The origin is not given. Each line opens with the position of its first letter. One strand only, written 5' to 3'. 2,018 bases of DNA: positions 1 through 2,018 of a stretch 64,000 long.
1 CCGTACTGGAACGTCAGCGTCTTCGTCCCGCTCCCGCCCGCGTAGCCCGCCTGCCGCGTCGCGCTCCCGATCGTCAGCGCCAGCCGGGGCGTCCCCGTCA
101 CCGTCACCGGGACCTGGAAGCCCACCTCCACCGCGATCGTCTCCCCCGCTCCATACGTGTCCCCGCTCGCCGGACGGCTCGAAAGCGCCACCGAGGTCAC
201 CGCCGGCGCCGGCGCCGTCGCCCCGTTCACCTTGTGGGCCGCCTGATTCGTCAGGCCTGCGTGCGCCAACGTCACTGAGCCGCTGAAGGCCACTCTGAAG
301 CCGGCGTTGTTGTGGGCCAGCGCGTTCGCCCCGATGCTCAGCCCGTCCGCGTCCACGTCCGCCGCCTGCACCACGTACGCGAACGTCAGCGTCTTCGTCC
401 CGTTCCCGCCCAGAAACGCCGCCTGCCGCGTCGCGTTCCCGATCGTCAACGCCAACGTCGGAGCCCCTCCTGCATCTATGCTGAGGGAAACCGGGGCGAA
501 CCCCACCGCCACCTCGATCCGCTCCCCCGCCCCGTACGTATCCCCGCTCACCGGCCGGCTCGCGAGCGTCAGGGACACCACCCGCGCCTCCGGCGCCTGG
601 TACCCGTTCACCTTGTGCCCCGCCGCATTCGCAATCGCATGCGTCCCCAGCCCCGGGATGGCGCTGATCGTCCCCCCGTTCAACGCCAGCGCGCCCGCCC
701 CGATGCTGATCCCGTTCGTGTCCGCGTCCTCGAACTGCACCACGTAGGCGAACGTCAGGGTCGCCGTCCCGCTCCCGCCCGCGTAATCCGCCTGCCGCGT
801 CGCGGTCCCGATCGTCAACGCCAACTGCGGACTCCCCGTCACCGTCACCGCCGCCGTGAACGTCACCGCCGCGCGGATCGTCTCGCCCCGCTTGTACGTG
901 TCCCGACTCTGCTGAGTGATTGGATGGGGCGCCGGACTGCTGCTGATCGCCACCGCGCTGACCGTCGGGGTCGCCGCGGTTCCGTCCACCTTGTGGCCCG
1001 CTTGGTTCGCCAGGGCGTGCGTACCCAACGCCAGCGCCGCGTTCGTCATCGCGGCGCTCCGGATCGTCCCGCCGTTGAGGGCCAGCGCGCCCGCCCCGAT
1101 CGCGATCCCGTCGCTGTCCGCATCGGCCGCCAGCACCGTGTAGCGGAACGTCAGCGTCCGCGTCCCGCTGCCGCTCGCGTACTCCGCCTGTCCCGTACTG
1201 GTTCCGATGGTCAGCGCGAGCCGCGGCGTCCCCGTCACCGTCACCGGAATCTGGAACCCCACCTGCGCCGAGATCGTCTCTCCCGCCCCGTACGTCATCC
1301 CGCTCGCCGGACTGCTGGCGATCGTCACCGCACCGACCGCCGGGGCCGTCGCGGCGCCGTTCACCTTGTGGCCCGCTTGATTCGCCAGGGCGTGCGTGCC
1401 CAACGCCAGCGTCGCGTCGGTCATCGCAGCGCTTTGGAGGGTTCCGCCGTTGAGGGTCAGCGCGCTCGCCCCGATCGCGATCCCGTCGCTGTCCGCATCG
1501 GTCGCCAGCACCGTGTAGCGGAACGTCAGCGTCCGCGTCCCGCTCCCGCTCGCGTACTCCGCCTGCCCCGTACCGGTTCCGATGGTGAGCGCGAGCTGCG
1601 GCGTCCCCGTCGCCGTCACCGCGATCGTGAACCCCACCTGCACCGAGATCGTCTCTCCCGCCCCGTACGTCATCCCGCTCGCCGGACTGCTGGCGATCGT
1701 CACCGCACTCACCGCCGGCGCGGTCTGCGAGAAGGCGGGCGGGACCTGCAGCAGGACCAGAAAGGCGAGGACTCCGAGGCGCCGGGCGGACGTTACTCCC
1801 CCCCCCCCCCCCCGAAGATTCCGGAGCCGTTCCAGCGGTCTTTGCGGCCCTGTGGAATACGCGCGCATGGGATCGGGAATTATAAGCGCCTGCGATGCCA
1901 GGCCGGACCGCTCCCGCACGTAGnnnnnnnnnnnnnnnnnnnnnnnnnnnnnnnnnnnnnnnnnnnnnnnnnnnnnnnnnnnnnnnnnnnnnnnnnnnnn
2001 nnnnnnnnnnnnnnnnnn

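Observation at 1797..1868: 16-nt poly-G tract inside the first 25 codons of a repeat surface-protein gene: likely slipped-strand ON/OFF phase switch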

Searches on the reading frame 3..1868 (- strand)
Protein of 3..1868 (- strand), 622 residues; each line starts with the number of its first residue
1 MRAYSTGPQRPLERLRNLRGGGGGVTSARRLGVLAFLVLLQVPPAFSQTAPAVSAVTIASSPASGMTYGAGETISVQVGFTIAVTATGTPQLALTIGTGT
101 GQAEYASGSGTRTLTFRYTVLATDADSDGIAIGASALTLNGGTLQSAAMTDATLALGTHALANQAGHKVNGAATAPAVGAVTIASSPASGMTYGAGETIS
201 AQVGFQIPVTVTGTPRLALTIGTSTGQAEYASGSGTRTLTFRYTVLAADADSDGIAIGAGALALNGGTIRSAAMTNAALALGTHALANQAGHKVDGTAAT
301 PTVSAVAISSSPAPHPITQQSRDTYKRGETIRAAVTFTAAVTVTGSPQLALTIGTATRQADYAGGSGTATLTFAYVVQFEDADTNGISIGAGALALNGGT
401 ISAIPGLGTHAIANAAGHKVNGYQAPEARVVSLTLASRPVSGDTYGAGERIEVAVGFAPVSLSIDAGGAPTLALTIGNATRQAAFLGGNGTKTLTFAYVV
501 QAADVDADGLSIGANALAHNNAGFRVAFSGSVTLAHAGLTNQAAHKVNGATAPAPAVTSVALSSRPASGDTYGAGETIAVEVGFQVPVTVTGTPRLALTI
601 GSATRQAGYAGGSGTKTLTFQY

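Call 10: search_protein_families(library=pfam, proteins=[window:3-1868:-])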
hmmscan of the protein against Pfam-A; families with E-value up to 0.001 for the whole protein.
window:3-1868:- (622 aa): 1 family
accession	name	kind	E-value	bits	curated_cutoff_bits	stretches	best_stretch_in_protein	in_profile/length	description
PF01751.28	Toprim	-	3.4e-05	24.4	23.1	0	117-141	57-81/96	Toprim domain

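Call 40: find_related_loci(query=window:3-1868:-, collection=genome_contigs, flank=10000)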
Query window:3-1868:- (622 aa) in genome_contigs; peptide patterns used: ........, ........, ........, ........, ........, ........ (x = any residue, [..] = any of these).
50 stretches matched a pattern; 12 encode a relative of the query (tblastn E <= 1e-3); 12 distinct loci.
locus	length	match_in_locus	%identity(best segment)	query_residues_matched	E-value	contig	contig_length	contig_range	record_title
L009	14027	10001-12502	60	48-622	0e+0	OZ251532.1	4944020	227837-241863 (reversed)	MAG: Candidatus Azotimanducaceae bacterium isolate 57f058be-dce8-4abd-a7af-688bdaf99d17 genome assembly, chromosome: 1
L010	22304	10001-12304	48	48-622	1e-136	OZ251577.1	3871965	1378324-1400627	MAG: Longimicrobiales bacterium isolate c12f4add-3b90-4b47-9d85-fb5a0b4c0fa4 genome assembly, chromosome: 1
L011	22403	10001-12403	48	44-622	3e-131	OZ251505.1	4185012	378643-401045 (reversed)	MAG: uncultured Candidatus Binatia bacterium isolate 3702f2bb-6743-416a-8e02-efa82259b27a genome assembly, chromosome: 1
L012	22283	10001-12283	44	50-622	3e-113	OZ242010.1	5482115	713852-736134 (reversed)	MAG: Candidatus Latescibacterota bacterium isolate 318c57a3-5c92-4b38-acc3-b9680ed3e2d2 genome assembly, chromosome: 1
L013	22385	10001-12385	43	50-622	7e-112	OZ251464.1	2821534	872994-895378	MAG: Alphaproteobacteria bacterium isolate 6f72c6ff-155a-453e-af39-75dfec601056 genome assembly, chromosome: 1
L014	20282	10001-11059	34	43-622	2e-35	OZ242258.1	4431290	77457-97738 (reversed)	MAG: Dehalococcoidia bacterium isolate ebb30a51-fd80-4f91-a9df-d4bc6488b8f2 genome assembly, chromosome: 1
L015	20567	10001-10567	35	58-622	8e-15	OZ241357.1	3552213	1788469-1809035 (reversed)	MAG: Alphaproteobacteria bacterium isolate 88d555cd-2633-4b86-a1be-1e9adaae3909 genome assembly, chromosome: 1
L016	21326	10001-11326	27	58-607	2e-14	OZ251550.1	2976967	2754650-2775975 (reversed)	MAG: Nitrospirales bacterium isolate d59870a2-bf11-498b-9867-9f61eb436578 genome assembly, chromosome: 1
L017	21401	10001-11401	28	58-605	9e-13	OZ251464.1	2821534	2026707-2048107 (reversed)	MAG: Alphaproteobacteria bacterium isolate 6f72c6ff-155a-453e-af39-75dfec601056 genome assembly, chromosome: 1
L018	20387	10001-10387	33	47-552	2e-12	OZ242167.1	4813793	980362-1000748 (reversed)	MAG: Candidatus Multivorans sp. isolate 7fb352fe-185d-4cb3-939b-2af4a04fcc16 genome assembly, chromosome: 1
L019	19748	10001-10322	46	72-622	7e-14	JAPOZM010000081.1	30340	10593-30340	MAG: Gemmatimonadaceae bacterium isolate COS4_bin_9 NODE_1405_length_30340_cov_26.0598, whole genome shotgun sequence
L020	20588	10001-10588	32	51-244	1e-10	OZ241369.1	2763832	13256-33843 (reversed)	MAG: Alphaproteobacteria bacterium isolate a6466d14-aa2a-4488-8e79-5038ab0a8c4b genome assembly, chromosome: 1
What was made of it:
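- Tried and rejected: The single protein was used instead (call 40).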

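Call 56: search_protein_families(library=ncbifam, proteins=[window:3-1868:-], max_evalue=0.1)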
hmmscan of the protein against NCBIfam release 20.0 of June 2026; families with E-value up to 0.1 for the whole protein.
window:3-1868:- (622 aa): 1 family
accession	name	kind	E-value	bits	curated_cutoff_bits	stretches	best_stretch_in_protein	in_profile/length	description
NF005481.0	PRK07084.1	equivalog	0.084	12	511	0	209-241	176-208/324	class II fructose-bisphosphate aldolase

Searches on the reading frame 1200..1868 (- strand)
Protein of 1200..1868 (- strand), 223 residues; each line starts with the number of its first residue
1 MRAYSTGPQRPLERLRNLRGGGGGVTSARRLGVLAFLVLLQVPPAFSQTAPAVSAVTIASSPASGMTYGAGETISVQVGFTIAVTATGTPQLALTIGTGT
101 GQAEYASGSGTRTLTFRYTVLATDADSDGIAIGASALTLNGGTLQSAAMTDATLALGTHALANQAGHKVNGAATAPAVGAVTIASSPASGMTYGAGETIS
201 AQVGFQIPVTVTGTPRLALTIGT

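Call 19: find_homologous_proteins(query=window:1200-1868:-)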
Query window:1200-1868:- (223 aa): 264 proteins with E <= 0.001 among 4922 candidates; the best 120 are listed.
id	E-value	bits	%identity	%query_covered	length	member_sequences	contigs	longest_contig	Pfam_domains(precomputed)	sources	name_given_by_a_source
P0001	7.7e-122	423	76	87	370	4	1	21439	-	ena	-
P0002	2.4e-89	316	57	79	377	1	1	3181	-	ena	-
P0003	8.9e-88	311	64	78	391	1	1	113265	-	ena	-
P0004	3.2e-78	280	46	78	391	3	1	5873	-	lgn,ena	-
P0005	8.2e-77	276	56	73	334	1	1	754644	-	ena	-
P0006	7.5e-74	266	69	77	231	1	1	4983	-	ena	-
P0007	4.0e-72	260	52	73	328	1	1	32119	-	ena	-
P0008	3.4e-68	247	53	79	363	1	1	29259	-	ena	-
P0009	3.8e-67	244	53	88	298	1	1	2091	-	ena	-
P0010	5.0e-65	237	99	56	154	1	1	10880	-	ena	-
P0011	1.2e-64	236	45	77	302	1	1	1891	-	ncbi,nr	ncbi:MAG: hypothetical protein OXC31_11890, partial [Spirochaetaceae bacterium]|nr:hypothetical prot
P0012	1.4e-61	226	72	67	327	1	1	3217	-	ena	-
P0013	7.0e-60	220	52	81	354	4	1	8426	-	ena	-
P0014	1.0e-59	220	49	78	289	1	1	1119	-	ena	-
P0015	2.5e-59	218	49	82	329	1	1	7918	-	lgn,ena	-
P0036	1.3e-43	167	50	77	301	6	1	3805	-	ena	-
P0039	3.7e-42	162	41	96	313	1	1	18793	-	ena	-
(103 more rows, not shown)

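Call 21: find_encoding_contigs(protein=P0001, flank=10000, max_places=6)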
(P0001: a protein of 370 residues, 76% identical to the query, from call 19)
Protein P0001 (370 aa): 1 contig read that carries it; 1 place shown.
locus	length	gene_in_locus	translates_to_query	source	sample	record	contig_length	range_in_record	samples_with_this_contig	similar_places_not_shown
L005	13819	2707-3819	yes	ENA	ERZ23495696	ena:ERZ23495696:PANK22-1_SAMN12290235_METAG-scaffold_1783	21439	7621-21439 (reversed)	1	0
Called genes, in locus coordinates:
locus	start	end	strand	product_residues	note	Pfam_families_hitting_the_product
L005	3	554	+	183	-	?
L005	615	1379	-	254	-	PF01061:ABC2_membrane, PF12698:ABC2_membrane_3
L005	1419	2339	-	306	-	PF00005:ABC_tran, PF02463:SMC_N (faint), PF13304:AAA_21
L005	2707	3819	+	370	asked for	-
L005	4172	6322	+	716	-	PF17963:Big_9 (faint)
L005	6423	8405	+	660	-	PF01011:PQQ, PF13360:PQQ_2 (faint)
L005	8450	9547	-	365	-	PF21016:RlmN_N, PF04055:Radical_SAM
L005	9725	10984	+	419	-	PF00675:Peptidase_M16, PF05193:Peptidase_M16_C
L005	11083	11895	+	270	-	PF00753:Lactamase_B, PF12706:Lactamase_B_2, PF23023:Anti-Pycsar_Apyc1 (weak)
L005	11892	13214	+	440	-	PF00206:Lyase_1, PF10397:ADSL_C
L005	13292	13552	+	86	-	PF02700:PurS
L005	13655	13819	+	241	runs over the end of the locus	PF13507:GATase_5, PF07685:GATase_3 (weak), PF01965:DJ-1_PfpI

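Call 22: find_encoding_contigs(protein=P0039, flank=5000, max_places=4)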
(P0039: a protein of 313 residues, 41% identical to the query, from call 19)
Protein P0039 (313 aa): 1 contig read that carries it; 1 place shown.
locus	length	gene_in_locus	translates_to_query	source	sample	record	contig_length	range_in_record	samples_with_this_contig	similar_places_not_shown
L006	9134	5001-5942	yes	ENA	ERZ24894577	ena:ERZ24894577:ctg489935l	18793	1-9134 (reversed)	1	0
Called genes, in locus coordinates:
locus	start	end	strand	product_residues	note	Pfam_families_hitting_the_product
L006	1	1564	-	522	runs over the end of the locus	-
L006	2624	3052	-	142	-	-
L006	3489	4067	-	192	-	PF00082:Peptidase_S8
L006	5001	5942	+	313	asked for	-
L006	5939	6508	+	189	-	-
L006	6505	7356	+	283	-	PF00041:fn3 (weak), PF16656:Pur_ac_phosph_N (faint), PF25059:FN3_DSCAM-DSCAML_C (faint), PF00041:fn3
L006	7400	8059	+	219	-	PF17892:Cadherin_5 (faint), PF17803:Cadherin_4, PF17963:Big_9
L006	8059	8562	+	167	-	PF03797:Autotransporter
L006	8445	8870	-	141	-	-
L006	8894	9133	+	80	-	?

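Call 31: find_encoding_contigs(protein=P0036, flank=5000, max_places=10)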
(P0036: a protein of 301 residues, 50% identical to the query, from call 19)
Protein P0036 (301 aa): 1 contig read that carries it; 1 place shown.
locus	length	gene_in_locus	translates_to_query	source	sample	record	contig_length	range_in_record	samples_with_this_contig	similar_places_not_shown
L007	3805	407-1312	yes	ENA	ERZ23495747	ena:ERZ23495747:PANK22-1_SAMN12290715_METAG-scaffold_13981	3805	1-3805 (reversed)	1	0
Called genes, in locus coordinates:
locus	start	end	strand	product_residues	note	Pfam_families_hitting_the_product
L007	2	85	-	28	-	?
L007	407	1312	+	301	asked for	-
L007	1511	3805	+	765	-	?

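Call 33: list_cluster_members(proteins=[P0036, P0039, P0001, P0010])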
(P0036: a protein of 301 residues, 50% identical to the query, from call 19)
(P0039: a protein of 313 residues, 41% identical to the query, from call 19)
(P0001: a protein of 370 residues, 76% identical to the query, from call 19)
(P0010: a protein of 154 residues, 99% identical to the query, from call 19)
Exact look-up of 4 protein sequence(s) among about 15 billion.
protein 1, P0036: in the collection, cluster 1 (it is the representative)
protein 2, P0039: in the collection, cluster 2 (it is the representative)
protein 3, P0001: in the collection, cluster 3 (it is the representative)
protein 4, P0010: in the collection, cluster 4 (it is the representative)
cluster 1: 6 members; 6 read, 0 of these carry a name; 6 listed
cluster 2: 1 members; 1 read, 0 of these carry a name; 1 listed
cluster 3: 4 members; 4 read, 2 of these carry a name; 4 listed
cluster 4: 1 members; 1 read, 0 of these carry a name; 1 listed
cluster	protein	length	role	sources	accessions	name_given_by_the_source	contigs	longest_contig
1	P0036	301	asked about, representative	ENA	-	-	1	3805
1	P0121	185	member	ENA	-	-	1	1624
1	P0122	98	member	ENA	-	-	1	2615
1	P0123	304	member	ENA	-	-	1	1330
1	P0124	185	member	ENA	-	-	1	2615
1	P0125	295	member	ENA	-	-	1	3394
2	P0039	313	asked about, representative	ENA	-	-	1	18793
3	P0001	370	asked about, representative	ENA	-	-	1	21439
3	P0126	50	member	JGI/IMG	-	phosphatidylinositol glycan class B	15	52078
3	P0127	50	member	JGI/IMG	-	phosphatidylinositol glycan class B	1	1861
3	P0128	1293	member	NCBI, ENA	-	-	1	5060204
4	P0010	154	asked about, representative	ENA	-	-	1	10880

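Call 35: find_encoding_contigs(protein=P0128, flank=10000, max_places=4)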
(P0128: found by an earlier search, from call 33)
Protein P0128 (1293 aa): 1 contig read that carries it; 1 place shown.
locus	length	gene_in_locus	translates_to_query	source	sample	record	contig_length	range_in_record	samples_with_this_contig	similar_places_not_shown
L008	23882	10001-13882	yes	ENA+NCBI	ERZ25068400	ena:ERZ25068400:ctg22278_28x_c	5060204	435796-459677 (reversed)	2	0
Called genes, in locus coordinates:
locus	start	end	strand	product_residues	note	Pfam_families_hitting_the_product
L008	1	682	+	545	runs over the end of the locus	PF13191:AAA_16 (weak), PF13401:AAA_22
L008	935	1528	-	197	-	-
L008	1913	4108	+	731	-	PF03412:Peptidase_C39, PF00664:ABC_membrane, PF00005:ABC_tran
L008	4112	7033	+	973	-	PF00664:ABC_membrane, PF00005:ABC_tran, PF02463:SMC_N (faint)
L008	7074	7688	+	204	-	-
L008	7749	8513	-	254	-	PF01061:ABC2_membrane, PF12698:ABC2_membrane_3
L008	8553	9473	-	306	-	PF00005:ABC_tran, PF02463:SMC_N (faint), PF13304:AAA_21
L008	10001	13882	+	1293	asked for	PF01751:Toprim (faint)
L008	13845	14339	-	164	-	PF00665:rve, PF13683:rve_3, PF13333:rve_2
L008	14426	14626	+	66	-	-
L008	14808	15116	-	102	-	-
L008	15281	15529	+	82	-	-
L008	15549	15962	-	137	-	-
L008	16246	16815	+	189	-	-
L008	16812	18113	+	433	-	PF01011:PQQ (faint), PF13360:PQQ_2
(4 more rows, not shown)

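Call 48: find_encoding_contigs(protein=P0123, flank=3000, max_places=4)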
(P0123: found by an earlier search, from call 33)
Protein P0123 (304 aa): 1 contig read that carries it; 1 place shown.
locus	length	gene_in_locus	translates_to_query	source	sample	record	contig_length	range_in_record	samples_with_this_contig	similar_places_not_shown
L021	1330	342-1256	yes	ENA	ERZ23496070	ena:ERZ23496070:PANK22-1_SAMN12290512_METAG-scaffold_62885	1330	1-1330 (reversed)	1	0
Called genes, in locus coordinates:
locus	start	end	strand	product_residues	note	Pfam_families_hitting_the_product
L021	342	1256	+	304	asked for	-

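Call 49: find_encoding_contigs(protein=P0125, flank=3000, max_places=4)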
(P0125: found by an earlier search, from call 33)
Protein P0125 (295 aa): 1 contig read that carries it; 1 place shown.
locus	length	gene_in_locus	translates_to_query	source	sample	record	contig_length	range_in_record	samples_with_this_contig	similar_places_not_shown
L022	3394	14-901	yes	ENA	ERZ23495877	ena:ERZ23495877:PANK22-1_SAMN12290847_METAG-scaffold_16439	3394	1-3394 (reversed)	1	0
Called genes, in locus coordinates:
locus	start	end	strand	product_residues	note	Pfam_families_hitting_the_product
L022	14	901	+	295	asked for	-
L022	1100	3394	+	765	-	?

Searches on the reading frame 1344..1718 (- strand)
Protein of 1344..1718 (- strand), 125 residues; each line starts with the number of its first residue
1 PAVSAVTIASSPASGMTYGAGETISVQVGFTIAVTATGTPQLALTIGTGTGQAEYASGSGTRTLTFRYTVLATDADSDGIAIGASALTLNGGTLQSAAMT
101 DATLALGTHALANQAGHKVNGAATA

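Call 55: search_solved_structures(query=A1, max_evalue=1)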
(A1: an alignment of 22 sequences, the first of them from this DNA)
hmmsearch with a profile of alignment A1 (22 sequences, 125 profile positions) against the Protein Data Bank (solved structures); distinct sequences matched with E-value up to 1: 0.

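Call 61: predict_structure(alignment_id=A1)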
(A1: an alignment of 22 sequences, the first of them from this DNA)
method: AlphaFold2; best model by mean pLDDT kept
length: 125 residues; sequences in the alignment: 22
mean_pLDDT: 95.9   pTM: 0.88
mean pLDDT of the five models: 95.9, 95.8, 95.3, 95.2, 90.6
residues with pLDDT >= 90: 118; 70-90: 6; 50-70: 1; < 50: 0
segments of 3 or more residues with pLDDT < 50: none
pLDDT, mean of each block of 10 residues (from residue 1): 97 92 98 97 97 98 98 96 96 97 97 95 79
secondary structure, 60 per line:
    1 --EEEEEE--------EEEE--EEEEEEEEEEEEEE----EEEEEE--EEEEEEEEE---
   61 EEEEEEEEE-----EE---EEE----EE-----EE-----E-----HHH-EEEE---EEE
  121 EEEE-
elements in order: E3-8 E17-20 E23-36 E41-46 E49-57 E61-69 E80-82 E111-114 E118-124

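Call 64: fold_search(model_id=the predicted structure, library=pdb)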
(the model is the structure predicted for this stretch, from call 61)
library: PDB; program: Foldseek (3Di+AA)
matches with E <= 10: 1779; with E <= 0.001: 0
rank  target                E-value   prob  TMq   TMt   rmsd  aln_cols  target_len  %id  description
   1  2a9a_B                2.3e-02  0.97  0.47  0.20   8.1       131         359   11  Crystal structure of recombinant chicken sulfite oxidase with the bound product, sulfate, at the active site (released 2005-08-02)
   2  3r18                  3.4e-02  0.92  0.45  0.18   8.3       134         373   13  Chicken sulfite oxidase double mutant with altered activity and substrate affinity (released 2012-02-08)
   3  8rj7_H                5.2e-02  0.44  0.32  0.33  11.3       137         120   15  The crystal structure of the SARS-CoV-2 receptor binding domain in complex with the neutralizing nanobody 1.29 (released 2024-11-27)
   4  5k3x_A                6.5e-02  0.89  0.45  0.20   7.2       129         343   12  Crystal Structure of the sulfite dehydrogenase, SorT R78K mutant from Sinorhizobium meliloti (released 2017-05-24)
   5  2blf_A                6.5e-02  0.82  0.36  0.15   5.8       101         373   15  Sulfite dehydrogenase from Starkeya Novella (released 2005-04-28)
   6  5k3x_B                7.3e-02  0.89  0.45  0.20   7.2       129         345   12  Crystal Structure of the sulfite dehydrogenase, SorT R78K mutant from Sinorhizobium meliloti (released 2017-05-24)
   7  2c9x_A                7.3e-02  0.75  0.41  0.17   8.3       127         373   15  Sulfite dehydrogenase from Starkeya Novella Y236F mutant (released 2006-08-16)
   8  9hdg                  7.7e-02  0.15  0.25  0.18  15.3       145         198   16  The structure of the catalytic domain of AfAA11B from the filamentous fungus Aspergillus fumigatus (released 2025-07-09)
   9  3r19                  8.1e-02  0.82  0.44  0.18   8.3       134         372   13  Chicken sulfite oxidase triple mutant with altered activity and substrate affinity (released 2012-02-08)
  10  5gni_B                8.6e-02  0.38  0.28  0.20   8.5       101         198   15  The crystal structure of PECAM-1 IgL1-2 trans-homophilic dimer (released 2016-12-21)
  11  4r7x_B                9.1e-02  0.20  0.26  0.22  14.1       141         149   13  Crystal structure of N-lobe of human ARRDC3(1-180) (released 2014-10-01)
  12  8ht3                  1.0e-01  0.54  0.36  0.41  10.9       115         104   10  Crystal structure of immunoglobulin new antigen receptor variable domain from Okamejei kenojei (released 2023-07-05)
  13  9ml4_H                1.0e-01  0.44  0.34  0.35  11.6       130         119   15  Structure of the SARS-CoV-2 Spike 6P in complex with the rabbit M8b-A10 Fab (released 2025-06-04)
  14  6fpv_B                1.0e-01  0.35  0.30  0.31  13.2       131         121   11  A llama-derived JBP1-targeting nanobody (released 2018-10-31)
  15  5gni_A                1.0e-01  0.35  0.31  0.21  12.3       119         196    8  The crystal structure of PECAM-1 IgL1-2 trans-homophilic dimer (released 2016-12-21)
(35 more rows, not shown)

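Call 88: search_protein_representatives(alignment_id=A1)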
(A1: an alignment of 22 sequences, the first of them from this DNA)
Query: 22 sequences, 125 profile positions. Proteins with E-value up to 0.001 (for the whole library): 19014; up to 1e-10: 13568; up to 1e-30: 4700. The best 150 are listed.
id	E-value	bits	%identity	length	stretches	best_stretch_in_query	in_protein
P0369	0.0e+00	4993.4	-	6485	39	1-124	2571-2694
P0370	0.0e+00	4561.1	-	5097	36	1-123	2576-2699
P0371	0.0e+00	3918.4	-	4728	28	2-123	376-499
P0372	0.0e+00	2623.1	-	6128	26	1-122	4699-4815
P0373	0.0e+00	2558.1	-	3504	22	1-122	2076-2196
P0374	0.0e+00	2551.9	-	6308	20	1-122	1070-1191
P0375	0.0e+00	2478.1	-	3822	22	2-122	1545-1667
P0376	0.0e+00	2370.9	-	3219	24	2-122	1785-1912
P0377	0.0e+00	2149.6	-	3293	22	4-123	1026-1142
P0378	0.0e+00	2040.8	-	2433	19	1-124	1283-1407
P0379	0.0e+00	1885.0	-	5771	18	1-121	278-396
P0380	0.0e+00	1802.3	-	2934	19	13-122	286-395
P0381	0.0e+00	1723.5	-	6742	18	1-123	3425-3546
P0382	0.0e+00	1720.4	-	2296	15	1-124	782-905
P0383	0.0e+00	1720.1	-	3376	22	1-121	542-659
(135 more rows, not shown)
